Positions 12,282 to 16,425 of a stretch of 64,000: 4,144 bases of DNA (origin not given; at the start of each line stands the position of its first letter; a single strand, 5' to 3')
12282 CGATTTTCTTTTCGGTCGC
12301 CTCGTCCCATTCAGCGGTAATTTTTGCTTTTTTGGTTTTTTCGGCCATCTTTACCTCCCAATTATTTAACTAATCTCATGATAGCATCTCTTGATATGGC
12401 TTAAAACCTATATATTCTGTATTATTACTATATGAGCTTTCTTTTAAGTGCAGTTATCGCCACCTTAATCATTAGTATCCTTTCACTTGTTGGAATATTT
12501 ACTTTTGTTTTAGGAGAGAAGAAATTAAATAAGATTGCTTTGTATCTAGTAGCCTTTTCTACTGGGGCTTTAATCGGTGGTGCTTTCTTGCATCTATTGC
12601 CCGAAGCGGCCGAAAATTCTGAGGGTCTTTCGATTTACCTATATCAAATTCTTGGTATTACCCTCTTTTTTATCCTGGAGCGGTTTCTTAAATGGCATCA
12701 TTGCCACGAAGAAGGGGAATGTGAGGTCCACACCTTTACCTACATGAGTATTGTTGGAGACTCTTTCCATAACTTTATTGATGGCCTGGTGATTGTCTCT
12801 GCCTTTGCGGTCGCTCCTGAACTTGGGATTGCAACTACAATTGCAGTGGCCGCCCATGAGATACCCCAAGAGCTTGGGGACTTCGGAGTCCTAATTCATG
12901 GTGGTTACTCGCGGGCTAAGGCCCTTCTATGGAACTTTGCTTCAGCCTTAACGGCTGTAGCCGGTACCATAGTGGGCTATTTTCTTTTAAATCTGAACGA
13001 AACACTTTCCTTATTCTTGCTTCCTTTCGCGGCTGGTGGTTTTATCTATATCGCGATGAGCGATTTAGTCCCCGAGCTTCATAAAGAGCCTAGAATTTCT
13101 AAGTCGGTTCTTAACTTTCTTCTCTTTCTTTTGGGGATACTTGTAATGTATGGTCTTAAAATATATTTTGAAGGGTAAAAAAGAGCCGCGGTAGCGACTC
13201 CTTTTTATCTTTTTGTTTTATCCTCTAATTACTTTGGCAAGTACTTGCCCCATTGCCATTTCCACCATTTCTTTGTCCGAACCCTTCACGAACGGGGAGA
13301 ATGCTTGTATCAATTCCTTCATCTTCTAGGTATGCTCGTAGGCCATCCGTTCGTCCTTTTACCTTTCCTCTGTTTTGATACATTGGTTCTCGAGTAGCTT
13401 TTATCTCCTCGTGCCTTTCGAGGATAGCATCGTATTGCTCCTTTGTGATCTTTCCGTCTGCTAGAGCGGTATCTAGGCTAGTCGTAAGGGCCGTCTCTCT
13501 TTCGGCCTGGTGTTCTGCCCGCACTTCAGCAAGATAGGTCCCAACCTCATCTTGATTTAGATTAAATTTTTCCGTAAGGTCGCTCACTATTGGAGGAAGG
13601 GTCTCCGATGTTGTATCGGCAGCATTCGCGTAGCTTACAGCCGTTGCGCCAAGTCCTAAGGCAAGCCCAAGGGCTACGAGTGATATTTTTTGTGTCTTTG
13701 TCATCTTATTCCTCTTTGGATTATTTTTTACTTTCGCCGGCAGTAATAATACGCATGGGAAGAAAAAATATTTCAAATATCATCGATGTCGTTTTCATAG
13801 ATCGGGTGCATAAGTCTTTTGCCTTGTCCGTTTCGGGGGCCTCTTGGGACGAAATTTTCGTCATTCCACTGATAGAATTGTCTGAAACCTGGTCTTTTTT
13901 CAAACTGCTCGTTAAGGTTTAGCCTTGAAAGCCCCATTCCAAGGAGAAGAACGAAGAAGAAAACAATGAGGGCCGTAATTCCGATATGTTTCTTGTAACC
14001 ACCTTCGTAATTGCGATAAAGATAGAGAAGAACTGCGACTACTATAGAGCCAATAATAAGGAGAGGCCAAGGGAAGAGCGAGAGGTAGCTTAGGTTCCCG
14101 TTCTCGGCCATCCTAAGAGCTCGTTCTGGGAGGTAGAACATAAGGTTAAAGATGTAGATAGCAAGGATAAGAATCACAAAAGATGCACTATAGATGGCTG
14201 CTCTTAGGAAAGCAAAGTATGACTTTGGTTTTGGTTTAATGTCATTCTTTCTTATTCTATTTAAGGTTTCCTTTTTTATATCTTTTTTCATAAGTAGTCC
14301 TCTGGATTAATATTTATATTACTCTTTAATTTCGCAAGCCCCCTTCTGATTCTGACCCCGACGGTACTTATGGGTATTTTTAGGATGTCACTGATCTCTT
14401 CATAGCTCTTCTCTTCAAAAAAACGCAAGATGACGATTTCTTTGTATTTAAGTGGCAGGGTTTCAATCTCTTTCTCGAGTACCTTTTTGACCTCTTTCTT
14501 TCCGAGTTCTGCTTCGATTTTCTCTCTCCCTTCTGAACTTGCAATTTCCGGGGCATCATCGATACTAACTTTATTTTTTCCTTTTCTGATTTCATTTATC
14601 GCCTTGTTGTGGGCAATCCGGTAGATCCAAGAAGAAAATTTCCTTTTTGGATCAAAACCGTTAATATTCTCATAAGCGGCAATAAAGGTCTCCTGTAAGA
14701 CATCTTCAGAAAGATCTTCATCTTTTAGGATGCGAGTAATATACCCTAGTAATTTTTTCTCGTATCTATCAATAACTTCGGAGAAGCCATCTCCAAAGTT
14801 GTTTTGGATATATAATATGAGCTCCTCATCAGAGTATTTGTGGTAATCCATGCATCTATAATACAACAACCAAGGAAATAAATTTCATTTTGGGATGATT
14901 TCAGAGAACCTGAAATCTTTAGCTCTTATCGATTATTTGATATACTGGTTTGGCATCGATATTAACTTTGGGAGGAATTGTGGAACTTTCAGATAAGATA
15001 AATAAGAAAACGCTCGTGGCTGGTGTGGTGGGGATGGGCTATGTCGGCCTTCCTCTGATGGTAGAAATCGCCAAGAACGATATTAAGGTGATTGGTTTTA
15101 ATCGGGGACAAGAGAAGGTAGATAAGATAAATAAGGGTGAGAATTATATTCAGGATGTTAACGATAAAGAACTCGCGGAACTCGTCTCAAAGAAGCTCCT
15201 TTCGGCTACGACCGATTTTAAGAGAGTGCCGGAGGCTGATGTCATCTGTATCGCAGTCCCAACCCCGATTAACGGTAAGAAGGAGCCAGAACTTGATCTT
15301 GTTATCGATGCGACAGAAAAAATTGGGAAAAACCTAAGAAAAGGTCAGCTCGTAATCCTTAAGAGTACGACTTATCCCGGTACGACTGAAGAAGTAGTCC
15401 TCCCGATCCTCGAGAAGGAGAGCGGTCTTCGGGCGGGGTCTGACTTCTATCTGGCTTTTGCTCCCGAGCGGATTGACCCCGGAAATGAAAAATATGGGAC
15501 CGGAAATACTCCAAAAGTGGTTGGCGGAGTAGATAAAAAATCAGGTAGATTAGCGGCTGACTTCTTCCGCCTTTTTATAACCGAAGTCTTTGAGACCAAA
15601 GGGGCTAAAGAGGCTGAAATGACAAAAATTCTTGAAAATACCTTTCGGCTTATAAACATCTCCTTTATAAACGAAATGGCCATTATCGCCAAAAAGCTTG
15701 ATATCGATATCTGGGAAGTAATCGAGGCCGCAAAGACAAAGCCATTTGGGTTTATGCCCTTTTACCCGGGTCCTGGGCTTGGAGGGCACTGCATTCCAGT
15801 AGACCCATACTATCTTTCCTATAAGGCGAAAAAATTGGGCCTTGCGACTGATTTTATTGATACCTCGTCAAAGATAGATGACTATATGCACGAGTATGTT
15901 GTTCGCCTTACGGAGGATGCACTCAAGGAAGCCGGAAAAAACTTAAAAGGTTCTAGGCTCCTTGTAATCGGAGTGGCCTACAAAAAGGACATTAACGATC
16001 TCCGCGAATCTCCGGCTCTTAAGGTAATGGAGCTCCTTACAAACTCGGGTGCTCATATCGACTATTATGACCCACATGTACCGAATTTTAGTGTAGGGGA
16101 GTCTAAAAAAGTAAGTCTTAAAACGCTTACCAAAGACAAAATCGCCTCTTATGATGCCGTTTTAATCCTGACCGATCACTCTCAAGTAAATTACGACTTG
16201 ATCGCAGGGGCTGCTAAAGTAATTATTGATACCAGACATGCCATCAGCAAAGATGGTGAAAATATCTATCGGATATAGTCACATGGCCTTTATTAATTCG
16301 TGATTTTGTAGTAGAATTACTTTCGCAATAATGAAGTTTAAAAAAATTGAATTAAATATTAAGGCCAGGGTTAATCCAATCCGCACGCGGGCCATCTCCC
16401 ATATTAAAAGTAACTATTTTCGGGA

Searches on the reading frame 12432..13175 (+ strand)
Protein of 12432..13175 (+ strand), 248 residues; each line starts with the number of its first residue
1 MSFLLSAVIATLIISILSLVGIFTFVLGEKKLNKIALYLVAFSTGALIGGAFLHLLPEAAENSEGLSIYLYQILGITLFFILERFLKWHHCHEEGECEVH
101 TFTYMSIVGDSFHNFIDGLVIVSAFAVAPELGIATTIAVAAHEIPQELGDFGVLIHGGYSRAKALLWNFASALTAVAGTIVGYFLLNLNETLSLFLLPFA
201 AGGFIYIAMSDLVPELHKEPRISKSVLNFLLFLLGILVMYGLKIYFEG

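Call 45: search_protein_families(library=pfam, proteins=[window:12432-13175:+], max_evalue=0.001)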
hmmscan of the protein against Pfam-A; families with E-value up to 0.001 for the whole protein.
window:12432-13175:+ (248 aa): 1 family
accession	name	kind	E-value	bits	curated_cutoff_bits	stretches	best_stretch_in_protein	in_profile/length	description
PF02535.28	Zip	-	3e-46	158.6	35.1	2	89-242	164-322/323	ZIP Zinc transporter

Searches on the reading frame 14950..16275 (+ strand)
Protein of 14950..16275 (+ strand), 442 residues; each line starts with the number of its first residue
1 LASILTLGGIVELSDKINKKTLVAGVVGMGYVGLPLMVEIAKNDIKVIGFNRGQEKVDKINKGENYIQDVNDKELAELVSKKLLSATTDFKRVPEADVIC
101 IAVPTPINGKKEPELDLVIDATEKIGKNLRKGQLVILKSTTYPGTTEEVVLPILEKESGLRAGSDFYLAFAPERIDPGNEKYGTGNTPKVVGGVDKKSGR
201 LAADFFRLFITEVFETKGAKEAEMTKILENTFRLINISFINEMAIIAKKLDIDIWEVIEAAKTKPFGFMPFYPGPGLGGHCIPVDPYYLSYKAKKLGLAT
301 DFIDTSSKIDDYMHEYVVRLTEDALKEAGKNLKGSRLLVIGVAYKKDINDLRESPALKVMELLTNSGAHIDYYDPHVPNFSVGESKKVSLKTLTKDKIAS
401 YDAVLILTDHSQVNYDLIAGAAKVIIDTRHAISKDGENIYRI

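Call 45: search_protein_families(library=pfam, proteins=[window:14950-16275:+], max_evalue=0.001)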
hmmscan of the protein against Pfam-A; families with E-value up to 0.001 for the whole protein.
window:14950-16275:+ (442 aa): 4 families
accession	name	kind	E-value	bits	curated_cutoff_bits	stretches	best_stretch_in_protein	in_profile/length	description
PF03721.20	UDPG_MGDP_dh_N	-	1.8e-43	148.8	27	1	25-199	4-180/187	UDP-glucose/GDP-mannose dehydrogenase family, NAD binding domain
PF00984.24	UDPG_MGDP_dh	-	3.7e-32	110.7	25.4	1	220-310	1-92/94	UDP-glucose/GDP-mannose dehydrogenase family, central domain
PF03720.21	UDPG_MGDP_dh_C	-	1.5e-23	83.5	30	1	338-433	1-102/103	UDP-glucose/GDP-mannose dehydrogenase family, UDP binding domain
PF03446.21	NAD_binding_2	-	1.2e-08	35.6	21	1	25-150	3-104/161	NAD binding domain of 6-phosphogluconate dehydrogenase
